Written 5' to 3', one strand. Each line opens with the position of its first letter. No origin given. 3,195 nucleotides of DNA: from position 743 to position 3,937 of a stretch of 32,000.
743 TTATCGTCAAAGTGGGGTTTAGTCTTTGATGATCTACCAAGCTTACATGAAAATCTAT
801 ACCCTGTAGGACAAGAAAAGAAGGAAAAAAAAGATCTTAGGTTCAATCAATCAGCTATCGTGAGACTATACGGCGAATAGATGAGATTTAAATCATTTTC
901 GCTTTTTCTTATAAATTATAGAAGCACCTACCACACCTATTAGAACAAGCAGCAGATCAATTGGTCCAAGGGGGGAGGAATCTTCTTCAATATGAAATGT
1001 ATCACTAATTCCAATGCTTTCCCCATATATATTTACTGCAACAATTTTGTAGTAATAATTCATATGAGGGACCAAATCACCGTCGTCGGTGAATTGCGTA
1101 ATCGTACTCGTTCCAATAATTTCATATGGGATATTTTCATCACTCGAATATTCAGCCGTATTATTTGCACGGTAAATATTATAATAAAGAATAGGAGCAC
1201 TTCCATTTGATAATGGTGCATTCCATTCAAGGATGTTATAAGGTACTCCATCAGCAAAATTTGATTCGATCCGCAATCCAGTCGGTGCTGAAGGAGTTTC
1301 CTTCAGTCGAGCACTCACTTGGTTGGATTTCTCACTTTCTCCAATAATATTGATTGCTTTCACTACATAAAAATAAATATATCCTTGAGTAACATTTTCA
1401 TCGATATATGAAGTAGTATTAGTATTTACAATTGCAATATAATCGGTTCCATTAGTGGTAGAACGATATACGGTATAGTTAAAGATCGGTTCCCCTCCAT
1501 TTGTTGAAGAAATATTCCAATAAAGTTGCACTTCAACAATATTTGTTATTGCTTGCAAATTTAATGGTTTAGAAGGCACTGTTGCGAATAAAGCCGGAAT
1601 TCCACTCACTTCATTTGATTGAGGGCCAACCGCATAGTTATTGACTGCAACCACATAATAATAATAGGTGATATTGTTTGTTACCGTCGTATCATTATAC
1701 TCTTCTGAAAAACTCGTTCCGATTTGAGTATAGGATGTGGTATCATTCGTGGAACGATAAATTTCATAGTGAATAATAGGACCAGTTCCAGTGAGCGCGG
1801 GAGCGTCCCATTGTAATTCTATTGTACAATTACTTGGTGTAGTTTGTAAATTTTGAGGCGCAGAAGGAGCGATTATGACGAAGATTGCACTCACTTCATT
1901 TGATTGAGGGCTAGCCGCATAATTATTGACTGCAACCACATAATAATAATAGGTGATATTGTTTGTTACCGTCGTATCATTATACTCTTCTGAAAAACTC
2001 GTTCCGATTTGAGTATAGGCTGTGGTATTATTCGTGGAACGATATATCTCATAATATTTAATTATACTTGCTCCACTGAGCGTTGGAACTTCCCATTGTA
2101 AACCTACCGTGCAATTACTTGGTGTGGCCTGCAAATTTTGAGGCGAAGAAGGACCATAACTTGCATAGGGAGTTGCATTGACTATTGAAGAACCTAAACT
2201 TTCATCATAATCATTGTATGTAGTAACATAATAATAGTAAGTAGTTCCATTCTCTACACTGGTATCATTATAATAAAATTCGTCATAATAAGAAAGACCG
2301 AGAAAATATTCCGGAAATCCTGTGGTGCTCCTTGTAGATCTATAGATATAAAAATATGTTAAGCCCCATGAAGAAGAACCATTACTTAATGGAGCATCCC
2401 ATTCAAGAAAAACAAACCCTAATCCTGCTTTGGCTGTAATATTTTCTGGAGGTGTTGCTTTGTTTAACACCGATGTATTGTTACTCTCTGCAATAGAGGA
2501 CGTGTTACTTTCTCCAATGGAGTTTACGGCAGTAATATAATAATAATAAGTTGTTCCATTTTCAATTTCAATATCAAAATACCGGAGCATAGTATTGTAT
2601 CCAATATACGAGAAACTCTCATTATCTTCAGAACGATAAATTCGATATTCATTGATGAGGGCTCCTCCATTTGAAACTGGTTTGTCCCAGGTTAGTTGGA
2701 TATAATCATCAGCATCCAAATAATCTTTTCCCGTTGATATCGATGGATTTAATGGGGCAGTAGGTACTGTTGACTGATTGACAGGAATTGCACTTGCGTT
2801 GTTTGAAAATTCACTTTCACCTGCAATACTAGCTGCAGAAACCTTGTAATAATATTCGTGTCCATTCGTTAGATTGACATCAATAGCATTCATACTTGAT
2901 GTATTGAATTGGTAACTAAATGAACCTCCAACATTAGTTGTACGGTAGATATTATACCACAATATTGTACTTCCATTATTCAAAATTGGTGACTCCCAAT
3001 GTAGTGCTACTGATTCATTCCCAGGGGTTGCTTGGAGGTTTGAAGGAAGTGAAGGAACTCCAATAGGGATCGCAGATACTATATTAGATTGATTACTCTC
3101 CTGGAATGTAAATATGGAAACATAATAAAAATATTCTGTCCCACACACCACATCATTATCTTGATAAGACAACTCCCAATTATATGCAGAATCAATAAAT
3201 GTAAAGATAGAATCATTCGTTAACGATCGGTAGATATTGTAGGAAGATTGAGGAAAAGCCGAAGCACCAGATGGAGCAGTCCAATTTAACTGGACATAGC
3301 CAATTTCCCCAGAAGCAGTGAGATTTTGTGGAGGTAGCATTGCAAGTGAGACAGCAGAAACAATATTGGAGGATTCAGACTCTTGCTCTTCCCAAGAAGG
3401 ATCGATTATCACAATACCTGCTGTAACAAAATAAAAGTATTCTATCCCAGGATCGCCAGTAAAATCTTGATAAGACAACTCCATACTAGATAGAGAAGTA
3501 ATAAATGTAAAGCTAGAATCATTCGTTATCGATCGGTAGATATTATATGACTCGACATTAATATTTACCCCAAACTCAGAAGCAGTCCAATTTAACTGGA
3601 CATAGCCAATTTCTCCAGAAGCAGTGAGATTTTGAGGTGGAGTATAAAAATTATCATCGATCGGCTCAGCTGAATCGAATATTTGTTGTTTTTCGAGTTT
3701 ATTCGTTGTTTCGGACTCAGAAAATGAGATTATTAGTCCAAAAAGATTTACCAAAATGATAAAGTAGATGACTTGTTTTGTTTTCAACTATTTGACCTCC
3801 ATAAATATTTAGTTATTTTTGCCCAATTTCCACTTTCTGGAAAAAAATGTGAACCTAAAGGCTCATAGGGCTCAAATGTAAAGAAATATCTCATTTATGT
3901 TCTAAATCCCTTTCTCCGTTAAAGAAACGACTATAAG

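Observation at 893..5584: Archaeosortase-like membrane protein divergently paired with a nine-FN3 surface glycoprotein carrying a non-canonical tripartite C-terminal signal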

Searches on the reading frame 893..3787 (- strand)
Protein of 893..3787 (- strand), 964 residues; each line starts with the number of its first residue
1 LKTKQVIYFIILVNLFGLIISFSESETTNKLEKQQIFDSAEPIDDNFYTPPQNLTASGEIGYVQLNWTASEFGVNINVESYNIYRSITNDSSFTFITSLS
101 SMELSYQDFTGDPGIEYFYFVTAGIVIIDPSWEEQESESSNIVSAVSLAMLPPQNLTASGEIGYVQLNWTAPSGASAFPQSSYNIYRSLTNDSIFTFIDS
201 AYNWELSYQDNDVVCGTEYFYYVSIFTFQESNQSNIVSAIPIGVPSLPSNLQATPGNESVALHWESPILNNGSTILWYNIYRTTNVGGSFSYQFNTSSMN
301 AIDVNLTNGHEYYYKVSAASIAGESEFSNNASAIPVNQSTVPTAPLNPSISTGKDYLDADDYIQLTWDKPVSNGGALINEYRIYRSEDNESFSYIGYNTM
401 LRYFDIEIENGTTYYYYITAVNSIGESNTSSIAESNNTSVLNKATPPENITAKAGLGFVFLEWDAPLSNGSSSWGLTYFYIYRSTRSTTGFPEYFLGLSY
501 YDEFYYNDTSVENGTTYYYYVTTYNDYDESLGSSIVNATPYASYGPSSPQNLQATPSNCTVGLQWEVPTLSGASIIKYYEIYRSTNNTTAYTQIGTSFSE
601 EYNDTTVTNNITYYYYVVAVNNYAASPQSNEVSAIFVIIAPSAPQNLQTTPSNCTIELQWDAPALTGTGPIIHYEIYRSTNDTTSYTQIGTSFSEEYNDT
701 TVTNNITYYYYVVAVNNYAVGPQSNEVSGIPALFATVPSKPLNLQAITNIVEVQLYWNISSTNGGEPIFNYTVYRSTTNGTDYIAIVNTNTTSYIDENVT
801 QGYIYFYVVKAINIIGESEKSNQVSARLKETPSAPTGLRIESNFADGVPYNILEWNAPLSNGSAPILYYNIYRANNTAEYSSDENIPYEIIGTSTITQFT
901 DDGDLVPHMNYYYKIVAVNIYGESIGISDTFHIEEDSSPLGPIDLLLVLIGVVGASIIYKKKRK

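Call 3: search_protein_families(library=ncbifam, proteins=[window:893-3787:-], max_evalue=10)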
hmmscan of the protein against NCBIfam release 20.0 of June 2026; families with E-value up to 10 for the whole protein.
window:893-3787:- (964 aa): 6 families
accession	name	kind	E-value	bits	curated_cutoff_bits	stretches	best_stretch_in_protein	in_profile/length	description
NF041898.1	pec_ly_PelI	equivalog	3.1e-07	29.8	620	5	768-832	46-113/349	pectate lyase PelI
TIGR00613.1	reco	equivalog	0.011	15.2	48.7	1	758-824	63-129/239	DNA repair protein RecO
NF049904.1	lambda_TipJ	exception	0.018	12.5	1950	2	232-428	608-798/1163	phage attachment tail tip protein J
NF033507.3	Loki-CTERM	subfamily_domain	0.027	14.8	19.9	1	942-964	5-27/27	Loki-CTERM sorting domain-containing protein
NF045529.2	Heimdall-CTERM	domain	0.034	14.6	24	1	945-964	7-26/26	Heimdall-CTERM domain-containing surface protein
NF058648.1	ECF_sub_HI1622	equivalog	0.22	11.5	100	1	283-338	58-114/180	NikL family nickel/cobalt ECF transporter subunit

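Call 4: search_protein_families(library=pfam, proteins=[window:893-3787:-], max_evalue=10)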
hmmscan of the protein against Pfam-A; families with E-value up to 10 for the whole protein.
window:893-3787:- (964 aa): 7 families
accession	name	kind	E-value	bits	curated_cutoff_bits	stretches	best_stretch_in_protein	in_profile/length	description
PF00041.27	fn3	-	3.4e-35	120.6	25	7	248-332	3-82/84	Fibronectin type III domain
PF24489.1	Ig_J_second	-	1.7e-13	51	27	7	392-430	49-87/105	Tip attachment protein J second Ig-like domain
PF23564.1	EF-hand_FSTL1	-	0.058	14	27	1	131-210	25-105/120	Follistatin-related protein 1, EF-hand domain pair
PF25300.1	Fn3_Dep-1_3rd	-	0.089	13.1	26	2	752-827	12-80/85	Dep-1 third Fn3-like domain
PF21078.2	GDH_HM3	-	0.49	11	24.6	0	592-611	31-50/66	Glutamate dehydrogenase, helical motif 3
PF16303.10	DUF4945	-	1.5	9.4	28.4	1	550-630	20-101/115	Domain of unknown function (DUF4945)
PF13482.12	RNase_H_2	-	1.6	9.1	22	1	561-594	113-146/165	RNase_H superfamily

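Call 39: list_cluster_members(proteins=[window:896-3787:-, window:5189-5581:+, window:5682-7412:-])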
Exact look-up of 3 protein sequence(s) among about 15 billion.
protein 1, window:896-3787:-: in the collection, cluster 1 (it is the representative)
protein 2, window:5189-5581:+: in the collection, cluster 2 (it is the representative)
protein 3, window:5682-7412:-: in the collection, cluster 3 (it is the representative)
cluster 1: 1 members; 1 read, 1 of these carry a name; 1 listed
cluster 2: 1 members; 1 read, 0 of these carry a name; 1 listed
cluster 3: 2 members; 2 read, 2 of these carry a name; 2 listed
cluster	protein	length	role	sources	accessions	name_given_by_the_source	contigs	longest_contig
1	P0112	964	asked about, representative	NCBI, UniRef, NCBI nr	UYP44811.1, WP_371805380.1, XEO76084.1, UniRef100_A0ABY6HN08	hypothetical protein NEF87_001096 [Candidatus Lokiarchaeum ossiferum] | Fibronectin type-III domain-containing protein n=1 Tax=Candidatus Lokiarchaeum ossiferum ... | hypothetical protein NEF87_001096 [Candidatus Lokiarchaeum sp. B-35]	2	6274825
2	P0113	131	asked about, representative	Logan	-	-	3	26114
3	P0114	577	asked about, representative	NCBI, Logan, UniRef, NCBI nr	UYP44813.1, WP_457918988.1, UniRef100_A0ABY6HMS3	hypothetical protein NEF87_001098 [Candidatus Lokiarchaeum ossiferum] | Acyltransferase 3 domain-containing protein n=1 Tax=Candidatus Lokiarchaeum ossiferum ... | hypothetical protein NEF87_001098 [Candidatus Lokiarchaeum sp. B-35]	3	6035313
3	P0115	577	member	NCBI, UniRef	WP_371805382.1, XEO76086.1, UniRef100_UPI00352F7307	hypothetical protein [Candidatus Lokiarchaeum ossiferum] | hypothetical protein n=1 Tax=Candidatus Lokiarchaeum ossiferum TaxID=2951803 ...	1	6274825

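Call 46: find_encoding_contigs(protein=P0112, flank=10000, max_places=3)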
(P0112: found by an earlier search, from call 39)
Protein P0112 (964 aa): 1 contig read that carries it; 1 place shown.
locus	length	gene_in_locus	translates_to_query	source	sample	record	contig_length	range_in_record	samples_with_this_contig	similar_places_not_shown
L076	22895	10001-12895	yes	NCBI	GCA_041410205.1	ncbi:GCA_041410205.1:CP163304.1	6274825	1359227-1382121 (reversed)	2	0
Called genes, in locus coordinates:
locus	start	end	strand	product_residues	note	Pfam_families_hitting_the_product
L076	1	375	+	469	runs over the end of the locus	PF01408:GFO_IDH_MocA, PF02894:GFO_IDH_MocA_C, PF22725:GFO_IDH_MocA_C3 (weak)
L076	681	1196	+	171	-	PF02566:OsmC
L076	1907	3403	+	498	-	PF01548:DEDD_Tnp_IS110, PF02371:Transposase_20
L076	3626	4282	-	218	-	PF00596:Aldolase_II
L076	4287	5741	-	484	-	PF00202:Aminotran_3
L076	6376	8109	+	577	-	-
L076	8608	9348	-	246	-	-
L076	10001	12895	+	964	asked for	PF24489:Ig_J_second (faint), PF00041:fn3 (weak)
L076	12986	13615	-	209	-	-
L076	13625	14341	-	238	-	-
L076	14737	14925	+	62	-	-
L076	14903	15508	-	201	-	PF13240:Zn_Ribbon_1, PF05154:TM2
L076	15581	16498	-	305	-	PF00892:EamA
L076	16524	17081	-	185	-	PF04229:GrpB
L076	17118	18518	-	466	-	PF13537:GATase_7 (weak)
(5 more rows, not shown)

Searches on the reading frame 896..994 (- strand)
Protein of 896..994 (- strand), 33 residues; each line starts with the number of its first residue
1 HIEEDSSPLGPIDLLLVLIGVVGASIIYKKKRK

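Call 61: search_protein_families(library=ncbifam, proteins=[window:896-994:-, window:911-994:-], max_evalue=10)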
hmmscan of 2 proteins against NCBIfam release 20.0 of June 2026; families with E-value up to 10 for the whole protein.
seq(33 aa): 2 families
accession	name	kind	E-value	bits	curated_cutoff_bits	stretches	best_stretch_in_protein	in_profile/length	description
NF033507.3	Loki-CTERM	subfamily_domain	0.00031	20.9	19.9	1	11-33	5-27/27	Loki-CTERM sorting domain-containing protein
NF045529.2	Heimdall-CTERM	domain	0.00061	20.1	24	1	14-33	7-26/26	Heimdall-CTERM domain-containing surface protein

seq(28 aa): 0 families

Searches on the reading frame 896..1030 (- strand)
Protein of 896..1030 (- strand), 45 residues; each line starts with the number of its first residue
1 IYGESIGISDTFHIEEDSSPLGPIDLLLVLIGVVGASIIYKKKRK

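Call 44: search_protein_families(library=ncbifam, proteins=[window:896-1030:-], max_evalue=10)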
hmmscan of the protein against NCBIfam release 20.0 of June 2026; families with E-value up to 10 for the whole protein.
seq(45 aa): 2 families
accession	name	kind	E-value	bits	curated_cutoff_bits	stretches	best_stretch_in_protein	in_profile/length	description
NF033507.3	Loki-CTERM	subfamily_domain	0.00056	20.1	19.9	1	23-45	5-27/27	Loki-CTERM sorting domain-containing protein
NF045529.2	Heimdall-CTERM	domain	0.0012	19.1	24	1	26-45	7-26/26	Heimdall-CTERM domain-containing surface protein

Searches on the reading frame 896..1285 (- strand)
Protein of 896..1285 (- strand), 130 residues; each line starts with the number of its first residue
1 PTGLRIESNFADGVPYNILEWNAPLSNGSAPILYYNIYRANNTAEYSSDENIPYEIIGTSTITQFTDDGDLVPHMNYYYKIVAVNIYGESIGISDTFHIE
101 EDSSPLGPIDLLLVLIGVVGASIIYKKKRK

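Call 37: find_homologous_proteins(query=window:896-1285:-, max_evalue=10)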
Query seq(130 aa): 13 candidates shared short words with the query, none scored E <= 10.

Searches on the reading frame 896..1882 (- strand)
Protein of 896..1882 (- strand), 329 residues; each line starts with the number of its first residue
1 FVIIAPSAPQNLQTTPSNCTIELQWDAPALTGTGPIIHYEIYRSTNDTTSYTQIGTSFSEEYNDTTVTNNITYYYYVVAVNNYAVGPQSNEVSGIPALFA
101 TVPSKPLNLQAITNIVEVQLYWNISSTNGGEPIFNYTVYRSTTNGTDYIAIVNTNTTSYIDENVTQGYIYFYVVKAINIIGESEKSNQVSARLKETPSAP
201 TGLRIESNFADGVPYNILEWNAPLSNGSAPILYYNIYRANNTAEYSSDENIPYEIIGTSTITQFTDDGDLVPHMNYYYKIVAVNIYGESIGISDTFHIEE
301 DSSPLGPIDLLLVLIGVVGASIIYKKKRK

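Call 64: find_related_loci(query=window:896-1882:-, collection=metagenome_contigs, flank=6000)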
Query window:896-1882:- (329 aa) in metagenome_contigs; peptide patterns used: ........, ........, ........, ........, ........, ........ (x = any residue, [..] = any of these).
169 stretches matched a pattern, but none encodes a relative of the query by tblastn (E <= 1e-3).
